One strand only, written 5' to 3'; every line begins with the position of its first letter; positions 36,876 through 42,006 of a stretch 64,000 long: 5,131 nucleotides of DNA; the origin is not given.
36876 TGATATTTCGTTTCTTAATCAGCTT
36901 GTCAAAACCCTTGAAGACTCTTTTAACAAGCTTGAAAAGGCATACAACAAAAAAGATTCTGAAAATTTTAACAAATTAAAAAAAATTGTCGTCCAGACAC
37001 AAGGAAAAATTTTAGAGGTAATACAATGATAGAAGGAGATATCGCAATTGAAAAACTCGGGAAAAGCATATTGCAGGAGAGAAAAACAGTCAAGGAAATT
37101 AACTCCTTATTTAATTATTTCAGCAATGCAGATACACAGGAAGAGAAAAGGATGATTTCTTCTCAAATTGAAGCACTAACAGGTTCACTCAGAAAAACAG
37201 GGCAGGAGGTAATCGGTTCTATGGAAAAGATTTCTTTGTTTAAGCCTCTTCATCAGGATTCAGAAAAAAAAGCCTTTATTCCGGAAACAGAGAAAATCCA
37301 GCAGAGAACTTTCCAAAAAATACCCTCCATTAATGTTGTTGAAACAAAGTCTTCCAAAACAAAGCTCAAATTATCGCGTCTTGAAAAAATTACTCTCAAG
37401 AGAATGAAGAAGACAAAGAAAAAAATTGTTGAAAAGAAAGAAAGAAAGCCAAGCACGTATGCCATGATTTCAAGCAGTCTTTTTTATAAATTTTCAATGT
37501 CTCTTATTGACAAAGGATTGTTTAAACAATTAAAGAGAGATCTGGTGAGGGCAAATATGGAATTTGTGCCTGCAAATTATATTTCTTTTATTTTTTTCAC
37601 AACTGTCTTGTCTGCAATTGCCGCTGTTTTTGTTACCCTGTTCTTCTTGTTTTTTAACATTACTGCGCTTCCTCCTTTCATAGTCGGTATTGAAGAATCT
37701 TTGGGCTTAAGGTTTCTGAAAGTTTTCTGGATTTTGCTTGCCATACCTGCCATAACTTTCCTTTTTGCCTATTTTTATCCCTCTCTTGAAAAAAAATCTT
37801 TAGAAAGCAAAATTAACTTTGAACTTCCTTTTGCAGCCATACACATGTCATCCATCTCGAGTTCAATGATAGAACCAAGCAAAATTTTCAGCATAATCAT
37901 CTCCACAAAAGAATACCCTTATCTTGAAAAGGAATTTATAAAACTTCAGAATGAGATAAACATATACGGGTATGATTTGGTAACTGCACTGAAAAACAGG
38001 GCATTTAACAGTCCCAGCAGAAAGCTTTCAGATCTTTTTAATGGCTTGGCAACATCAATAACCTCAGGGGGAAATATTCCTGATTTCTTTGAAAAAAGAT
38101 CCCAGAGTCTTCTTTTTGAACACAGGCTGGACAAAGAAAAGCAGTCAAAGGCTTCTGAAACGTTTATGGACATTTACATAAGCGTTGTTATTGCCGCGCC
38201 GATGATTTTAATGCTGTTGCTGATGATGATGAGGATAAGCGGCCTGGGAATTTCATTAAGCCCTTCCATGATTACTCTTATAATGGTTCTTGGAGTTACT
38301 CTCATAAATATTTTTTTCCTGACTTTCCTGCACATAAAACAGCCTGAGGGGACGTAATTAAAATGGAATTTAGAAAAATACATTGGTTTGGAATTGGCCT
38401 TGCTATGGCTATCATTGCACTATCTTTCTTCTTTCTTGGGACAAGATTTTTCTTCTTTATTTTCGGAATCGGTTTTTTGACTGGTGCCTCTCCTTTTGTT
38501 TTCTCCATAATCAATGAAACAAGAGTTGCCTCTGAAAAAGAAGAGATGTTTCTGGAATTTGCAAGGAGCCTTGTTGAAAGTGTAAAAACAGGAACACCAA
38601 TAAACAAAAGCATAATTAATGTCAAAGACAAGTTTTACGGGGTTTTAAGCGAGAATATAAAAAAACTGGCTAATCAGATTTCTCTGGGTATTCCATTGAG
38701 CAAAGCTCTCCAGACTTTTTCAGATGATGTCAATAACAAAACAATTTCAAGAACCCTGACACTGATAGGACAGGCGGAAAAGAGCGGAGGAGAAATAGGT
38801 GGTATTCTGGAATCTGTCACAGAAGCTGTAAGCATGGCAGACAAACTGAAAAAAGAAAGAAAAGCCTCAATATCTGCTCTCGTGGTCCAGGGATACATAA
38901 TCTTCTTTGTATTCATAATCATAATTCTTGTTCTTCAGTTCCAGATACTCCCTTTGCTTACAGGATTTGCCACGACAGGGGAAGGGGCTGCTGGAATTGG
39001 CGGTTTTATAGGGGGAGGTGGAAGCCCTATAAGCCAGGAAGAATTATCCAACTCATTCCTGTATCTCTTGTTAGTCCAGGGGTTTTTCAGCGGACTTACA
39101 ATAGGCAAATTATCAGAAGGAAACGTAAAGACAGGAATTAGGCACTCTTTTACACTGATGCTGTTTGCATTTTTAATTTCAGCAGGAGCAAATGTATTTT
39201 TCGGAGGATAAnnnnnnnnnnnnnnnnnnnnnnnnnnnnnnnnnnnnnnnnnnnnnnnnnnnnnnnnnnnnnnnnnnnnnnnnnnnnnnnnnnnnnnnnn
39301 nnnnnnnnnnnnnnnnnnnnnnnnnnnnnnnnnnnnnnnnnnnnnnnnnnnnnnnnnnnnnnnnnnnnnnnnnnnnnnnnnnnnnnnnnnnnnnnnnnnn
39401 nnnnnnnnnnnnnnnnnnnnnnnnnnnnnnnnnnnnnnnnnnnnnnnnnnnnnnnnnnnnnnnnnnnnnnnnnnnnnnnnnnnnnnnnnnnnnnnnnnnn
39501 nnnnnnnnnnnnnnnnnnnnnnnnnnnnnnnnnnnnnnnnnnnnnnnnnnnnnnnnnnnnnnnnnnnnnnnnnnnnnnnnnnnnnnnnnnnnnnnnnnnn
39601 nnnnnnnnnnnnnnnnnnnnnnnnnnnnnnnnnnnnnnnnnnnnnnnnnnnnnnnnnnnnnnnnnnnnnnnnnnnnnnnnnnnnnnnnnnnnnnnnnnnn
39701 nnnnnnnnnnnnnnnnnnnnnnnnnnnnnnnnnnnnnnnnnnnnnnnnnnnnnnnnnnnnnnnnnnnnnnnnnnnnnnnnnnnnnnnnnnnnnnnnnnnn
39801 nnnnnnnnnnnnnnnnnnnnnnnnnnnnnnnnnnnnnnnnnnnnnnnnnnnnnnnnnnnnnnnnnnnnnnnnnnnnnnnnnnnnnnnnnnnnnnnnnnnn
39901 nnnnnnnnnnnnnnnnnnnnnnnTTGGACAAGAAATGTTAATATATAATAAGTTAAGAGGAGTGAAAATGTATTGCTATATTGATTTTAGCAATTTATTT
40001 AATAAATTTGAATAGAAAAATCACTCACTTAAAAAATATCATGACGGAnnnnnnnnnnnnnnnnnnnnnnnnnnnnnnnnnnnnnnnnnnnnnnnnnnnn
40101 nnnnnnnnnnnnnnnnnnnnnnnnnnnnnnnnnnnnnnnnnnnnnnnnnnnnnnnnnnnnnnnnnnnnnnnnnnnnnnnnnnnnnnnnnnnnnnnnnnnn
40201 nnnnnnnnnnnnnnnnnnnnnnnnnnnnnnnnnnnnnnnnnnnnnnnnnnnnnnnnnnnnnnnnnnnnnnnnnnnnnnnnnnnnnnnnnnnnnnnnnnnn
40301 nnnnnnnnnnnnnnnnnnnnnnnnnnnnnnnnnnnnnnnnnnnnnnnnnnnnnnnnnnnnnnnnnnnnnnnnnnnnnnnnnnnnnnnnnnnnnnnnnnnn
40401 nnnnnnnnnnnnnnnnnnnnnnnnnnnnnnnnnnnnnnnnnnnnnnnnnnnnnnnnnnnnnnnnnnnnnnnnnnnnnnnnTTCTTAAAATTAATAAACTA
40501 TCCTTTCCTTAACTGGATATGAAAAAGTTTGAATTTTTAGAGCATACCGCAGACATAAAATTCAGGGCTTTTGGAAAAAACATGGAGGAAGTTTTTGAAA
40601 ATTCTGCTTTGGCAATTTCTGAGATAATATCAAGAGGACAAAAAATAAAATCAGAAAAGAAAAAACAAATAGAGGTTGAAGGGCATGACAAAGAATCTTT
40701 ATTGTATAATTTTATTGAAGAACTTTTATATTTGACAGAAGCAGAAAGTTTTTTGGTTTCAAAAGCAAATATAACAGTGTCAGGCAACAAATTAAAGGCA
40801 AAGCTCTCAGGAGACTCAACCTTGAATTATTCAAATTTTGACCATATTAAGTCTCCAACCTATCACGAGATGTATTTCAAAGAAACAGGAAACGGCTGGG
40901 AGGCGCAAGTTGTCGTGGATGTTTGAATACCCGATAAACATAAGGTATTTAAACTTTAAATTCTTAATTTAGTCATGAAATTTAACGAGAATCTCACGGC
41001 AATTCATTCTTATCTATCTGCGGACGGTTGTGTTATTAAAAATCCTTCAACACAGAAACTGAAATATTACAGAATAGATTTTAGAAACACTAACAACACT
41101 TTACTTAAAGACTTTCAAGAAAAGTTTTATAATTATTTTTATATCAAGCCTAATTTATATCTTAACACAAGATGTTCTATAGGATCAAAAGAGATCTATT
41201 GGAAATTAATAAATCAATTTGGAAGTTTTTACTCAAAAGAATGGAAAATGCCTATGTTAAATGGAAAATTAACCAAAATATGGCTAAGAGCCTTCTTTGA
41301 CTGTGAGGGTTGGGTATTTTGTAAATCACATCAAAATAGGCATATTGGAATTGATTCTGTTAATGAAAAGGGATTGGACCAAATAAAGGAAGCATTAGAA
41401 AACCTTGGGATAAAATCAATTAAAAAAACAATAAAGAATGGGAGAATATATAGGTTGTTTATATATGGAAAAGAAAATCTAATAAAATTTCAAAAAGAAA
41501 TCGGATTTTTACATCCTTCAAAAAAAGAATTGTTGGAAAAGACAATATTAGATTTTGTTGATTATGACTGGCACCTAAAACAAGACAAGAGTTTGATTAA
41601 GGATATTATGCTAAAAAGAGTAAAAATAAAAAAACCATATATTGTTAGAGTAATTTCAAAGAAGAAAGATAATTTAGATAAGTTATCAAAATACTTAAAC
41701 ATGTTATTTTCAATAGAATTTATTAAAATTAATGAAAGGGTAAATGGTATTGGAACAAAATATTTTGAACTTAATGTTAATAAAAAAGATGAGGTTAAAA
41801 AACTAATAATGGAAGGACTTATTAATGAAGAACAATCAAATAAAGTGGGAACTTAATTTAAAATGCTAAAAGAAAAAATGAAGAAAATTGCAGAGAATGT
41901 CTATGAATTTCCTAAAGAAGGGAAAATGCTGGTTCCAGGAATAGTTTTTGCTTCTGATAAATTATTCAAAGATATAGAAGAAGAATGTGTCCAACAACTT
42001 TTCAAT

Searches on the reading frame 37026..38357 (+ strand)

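Call 70: search_protein_families(library=pfam, proteins=[window:37026-38357:+], max_evalue=0.001)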
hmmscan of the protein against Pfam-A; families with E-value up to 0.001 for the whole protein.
window:37026-38357:+ (443 aa): 1 family
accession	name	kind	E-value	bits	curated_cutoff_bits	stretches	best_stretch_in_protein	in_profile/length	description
PF00482.28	T2SSF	-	8e-12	45.7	25.2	1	273-398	4-124/125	Type II secretion system (T2SS), protein F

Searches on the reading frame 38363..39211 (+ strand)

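Call 70: search_protein_families(library=pfam, proteins=[window:38363-39211:+], max_evalue=0.001)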
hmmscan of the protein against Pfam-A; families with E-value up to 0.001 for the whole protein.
window:38363-39211:+ (282 aa): 1 family
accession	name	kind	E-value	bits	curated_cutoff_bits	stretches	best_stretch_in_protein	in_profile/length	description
PF00482.28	T2SSF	-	1.3e-15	58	25.2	1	66-191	1-123/125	Type II secretion system (T2SS), protein F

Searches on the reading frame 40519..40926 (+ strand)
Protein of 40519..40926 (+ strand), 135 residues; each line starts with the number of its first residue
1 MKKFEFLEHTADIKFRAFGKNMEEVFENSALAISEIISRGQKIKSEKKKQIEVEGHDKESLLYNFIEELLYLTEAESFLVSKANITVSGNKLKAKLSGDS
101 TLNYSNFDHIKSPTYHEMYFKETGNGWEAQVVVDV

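Call 70: search_protein_families(library=pfam, proteins=[window:40519-40926:+], max_evalue=0.001)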
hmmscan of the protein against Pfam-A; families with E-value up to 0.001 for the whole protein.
window:40519-40926:+ (135 aa): 1 family
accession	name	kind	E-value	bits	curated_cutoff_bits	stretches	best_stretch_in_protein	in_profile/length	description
PF01951.21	Archease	-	1.6e-38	132.6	25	1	4-135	1-136/136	Archease protein family (MTH1598/TM1083)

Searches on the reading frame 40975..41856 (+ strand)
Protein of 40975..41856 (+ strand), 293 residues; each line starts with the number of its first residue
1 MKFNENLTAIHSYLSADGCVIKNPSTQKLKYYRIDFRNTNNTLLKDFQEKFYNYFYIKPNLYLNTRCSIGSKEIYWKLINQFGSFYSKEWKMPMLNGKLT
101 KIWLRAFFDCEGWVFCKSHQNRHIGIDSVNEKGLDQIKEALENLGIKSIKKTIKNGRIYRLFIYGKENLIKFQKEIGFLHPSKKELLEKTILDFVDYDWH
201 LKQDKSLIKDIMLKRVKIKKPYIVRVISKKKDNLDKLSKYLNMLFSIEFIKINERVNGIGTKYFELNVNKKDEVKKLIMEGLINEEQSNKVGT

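Call 3: search_protein_families(library=pfam, proteins=[window:40975-41856:+], max_evalue=1)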
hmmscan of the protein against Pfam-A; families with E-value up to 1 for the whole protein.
window:40975-41856:+ (293 aa): 2 families
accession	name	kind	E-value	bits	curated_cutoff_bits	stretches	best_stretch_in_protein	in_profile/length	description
PF14528.11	LAGLIDADG_3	-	8.3e-19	68.1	22.5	2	103-177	6-82/82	LAGLIDADG-like domain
PF21543.3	CvfB_2nd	-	0.13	12.7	27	1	155-185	18-48/76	Virulence regulatory factor CvfB, second domain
